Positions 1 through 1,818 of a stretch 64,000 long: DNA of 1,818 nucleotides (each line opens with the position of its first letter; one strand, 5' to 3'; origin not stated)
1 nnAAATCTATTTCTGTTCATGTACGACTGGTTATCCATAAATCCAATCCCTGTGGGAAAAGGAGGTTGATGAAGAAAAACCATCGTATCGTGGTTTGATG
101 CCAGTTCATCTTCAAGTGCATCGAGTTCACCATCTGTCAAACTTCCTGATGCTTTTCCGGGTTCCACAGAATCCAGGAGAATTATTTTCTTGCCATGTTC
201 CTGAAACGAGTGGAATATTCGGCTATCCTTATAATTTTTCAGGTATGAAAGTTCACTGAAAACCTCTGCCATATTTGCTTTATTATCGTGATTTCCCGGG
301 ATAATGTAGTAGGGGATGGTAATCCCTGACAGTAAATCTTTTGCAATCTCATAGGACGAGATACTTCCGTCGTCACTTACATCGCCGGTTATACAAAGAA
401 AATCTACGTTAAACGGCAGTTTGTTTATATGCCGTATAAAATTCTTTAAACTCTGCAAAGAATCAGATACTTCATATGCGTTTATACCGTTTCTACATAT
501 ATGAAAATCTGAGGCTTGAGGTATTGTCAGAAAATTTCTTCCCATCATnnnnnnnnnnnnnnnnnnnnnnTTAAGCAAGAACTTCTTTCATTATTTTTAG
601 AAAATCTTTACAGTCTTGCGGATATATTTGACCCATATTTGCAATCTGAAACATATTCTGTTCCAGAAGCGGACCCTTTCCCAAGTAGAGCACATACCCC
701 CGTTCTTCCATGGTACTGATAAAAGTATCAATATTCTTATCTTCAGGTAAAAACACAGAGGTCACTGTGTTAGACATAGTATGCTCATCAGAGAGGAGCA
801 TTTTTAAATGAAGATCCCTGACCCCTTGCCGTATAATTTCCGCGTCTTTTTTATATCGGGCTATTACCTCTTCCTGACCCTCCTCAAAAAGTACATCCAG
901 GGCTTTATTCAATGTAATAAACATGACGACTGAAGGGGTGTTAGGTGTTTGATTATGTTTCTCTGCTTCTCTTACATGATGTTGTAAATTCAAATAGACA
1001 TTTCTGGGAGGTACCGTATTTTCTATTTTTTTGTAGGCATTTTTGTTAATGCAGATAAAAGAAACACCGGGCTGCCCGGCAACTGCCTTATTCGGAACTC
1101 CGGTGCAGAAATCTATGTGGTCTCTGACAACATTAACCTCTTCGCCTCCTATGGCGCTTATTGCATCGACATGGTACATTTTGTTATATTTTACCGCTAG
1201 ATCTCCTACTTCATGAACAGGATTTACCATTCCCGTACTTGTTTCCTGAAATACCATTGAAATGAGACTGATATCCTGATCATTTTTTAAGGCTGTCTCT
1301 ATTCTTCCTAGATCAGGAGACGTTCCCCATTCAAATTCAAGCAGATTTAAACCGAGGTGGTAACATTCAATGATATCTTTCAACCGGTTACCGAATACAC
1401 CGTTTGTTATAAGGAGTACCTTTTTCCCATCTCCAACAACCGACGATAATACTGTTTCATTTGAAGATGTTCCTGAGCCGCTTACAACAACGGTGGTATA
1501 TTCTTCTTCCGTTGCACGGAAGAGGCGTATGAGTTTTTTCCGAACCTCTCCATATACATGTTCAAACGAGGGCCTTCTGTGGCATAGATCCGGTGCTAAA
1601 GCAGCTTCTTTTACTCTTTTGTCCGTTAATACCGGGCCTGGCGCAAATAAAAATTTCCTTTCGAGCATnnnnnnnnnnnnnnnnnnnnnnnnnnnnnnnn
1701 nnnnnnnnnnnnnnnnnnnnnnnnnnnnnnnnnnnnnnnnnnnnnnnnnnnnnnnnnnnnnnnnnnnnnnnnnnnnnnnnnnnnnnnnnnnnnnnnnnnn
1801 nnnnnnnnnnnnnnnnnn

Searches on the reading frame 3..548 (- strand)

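Call 12: search_protein_families(library=ncbifam, proteins=[window:3-548:-], max_evalue=0.00001)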
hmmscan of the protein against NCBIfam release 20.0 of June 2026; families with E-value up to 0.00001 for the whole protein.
window:3-548:- (182 aa): 2 families
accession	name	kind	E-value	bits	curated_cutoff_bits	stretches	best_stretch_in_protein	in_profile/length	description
NF050112.1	PhdiestSpdARhizob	equivalog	6.7e-23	81.7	400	1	13-182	6-179/264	2', 3'cyclic nucleotide phosphodiesterase SpdA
NF008359.0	PRK11148.1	equivalog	4.6e-19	69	225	1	8-180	16-184/275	3',5'-cyclic-AMP phosphodiesterase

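Call 13: search_protein_families(library=pfam, proteins=[window:3-548:-], max_evalue=0.00001)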
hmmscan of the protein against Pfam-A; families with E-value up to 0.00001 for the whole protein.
window:3-548:- (182 aa): 1 family
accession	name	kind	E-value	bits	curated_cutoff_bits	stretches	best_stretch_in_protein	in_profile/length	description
PF00149.33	Metallophos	-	1.6e-12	48.7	21.5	1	11-172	5-166/191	Calcineurin-like phosphoesterase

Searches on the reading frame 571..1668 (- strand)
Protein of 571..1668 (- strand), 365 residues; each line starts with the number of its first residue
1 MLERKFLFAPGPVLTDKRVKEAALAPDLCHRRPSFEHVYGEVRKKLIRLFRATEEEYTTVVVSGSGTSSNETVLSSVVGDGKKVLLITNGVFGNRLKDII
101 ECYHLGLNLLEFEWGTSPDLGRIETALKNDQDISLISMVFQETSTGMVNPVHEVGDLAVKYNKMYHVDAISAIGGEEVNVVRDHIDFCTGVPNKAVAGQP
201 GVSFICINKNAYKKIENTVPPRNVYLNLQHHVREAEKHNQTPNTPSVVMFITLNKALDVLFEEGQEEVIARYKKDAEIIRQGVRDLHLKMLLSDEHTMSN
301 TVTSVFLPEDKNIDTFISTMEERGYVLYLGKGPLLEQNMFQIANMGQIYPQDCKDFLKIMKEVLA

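Call 12: search_protein_families(library=ncbifam, proteins=[window:571-1668:-], max_evalue=0.00001)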
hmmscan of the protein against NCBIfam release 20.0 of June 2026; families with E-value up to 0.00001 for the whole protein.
window:571-1668:- (365 aa): 15 families
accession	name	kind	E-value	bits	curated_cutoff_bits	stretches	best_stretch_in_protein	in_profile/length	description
TIGR03301.1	PhnW-AepZ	equivalog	5.1e-84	282.7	360.8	1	7-364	2-355/355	2-aminoethylphosphonate aminotransferase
NF010006.0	PRK13479.1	equivalog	3e-65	220.7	296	1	4-364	5-361/369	2-aminoethylphosphonate--pyruvate transaminase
TIGR02326.1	transamin_PhnW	equivalog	9.4e-64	215.8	400.8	1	5-363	4-359/363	2-aminoethylphosphonate--pyruvate transaminase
NF046070.1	PyrdoxPyrvTramin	equivalog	5e-50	170.4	600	1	6-347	7-346/369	pyridoxamine--pyruvate transaminase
NF045640.1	AspGlyoxATaseBhcA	equivalog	1.5e-42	145.9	650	1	1-348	1-348/395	L-aspartate--glyoxylate aminotransferase BhcA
TIGR01366.1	serC_3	equivalog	1.4e-12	47.5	401.65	1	28-275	32-269/361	phosphoserine transaminase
TIGR03402.1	FeS_nifS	equivalog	6.5e-12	44.9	530.75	1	41-263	46-252/379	cysteine desulfurase NifS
NF002841.0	PRK03080.1-2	equivalog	1.7e-10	40.5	477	1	54-307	64-313/389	phosphoserine transaminase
TIGR03403.1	nifS_epsilon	equivalog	8.6e-10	38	587.7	1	130-208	138-215/382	NifS family cysteine desulfurase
TIGR01977.1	am_tr_V_EF2568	hypoth_equivalog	2.6e-08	33.3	377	1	40-210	47-215/376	cysteine desulfurase family protein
TIGR03235.1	DNA_S_dndA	equivalog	3.7e-08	33.1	480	1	43-216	48-221/353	cysteine desulfurase DndA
NF002806.0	PRK02948.1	subfamily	2.2e-07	30.2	304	1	62-291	65-281/381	IscS subfamily cysteine desulfurase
TIGR01364.1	serC_1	equivalog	3.2e-07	29.5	443.6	1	27-283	35-276/358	phosphoserine transaminase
NF010611.0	PRK14012.1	equivalog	1.9e-06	27.1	548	1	118-212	134-225/406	IscS subfamily cysteine desulfurase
NF003764.0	PRK05355.1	equivalog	6e-06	25.4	253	1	28-324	39-316/357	3-phosphoserine/phosphohydroxythreonine transaminase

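Call 13: search_protein_families(library=pfam, proteins=[window:571-1668:-], max_evalue=0.00001)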
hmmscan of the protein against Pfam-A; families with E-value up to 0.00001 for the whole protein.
window:571-1668:- (365 aa): 1 family
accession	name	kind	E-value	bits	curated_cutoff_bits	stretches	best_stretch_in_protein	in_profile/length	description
PF00266.25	Aminotran_5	-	1.6e-21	77.1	21.5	1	32-307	38-316/371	Aminotransferase class-V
